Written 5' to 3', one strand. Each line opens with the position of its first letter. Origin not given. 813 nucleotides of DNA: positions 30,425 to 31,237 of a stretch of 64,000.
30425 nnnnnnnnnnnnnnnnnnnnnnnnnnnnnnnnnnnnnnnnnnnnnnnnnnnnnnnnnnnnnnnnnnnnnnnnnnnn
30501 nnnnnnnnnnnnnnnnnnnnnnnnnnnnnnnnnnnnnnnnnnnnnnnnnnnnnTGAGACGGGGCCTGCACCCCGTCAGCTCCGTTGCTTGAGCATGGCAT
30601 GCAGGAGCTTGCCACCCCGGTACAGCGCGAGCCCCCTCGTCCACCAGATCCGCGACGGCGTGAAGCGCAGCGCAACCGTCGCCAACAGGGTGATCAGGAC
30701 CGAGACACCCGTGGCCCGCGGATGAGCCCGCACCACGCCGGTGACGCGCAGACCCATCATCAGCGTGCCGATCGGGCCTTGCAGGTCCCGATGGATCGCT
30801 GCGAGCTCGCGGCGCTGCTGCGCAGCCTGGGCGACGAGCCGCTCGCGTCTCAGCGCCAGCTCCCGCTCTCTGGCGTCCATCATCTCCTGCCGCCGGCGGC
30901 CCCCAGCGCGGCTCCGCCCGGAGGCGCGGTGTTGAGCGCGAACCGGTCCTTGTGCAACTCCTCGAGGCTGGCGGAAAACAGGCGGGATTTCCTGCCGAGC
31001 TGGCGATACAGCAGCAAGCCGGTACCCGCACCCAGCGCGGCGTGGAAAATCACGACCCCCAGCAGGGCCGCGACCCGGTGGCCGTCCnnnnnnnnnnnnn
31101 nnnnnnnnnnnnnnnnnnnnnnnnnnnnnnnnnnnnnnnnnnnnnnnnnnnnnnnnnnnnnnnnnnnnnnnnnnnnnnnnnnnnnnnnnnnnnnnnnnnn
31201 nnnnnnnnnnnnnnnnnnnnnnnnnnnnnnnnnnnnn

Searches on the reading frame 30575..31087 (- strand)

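Call 5: search_protein_families(library=pfam, proteins=[window:30575-31087:-], max_evalue=0.1)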
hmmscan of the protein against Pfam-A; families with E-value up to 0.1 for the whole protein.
window:30575-31087:- (170 aa): 2 families
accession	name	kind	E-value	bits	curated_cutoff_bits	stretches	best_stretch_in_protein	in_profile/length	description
PF13997.11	YqjK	-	0.018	15.9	28.1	1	84-131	1-48/73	YqjK-like protein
PF03739.19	LptF_LptG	-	0.079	12.4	27.9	1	69-139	242-313/353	Lipopolysaccharide export system permease LptF/LptG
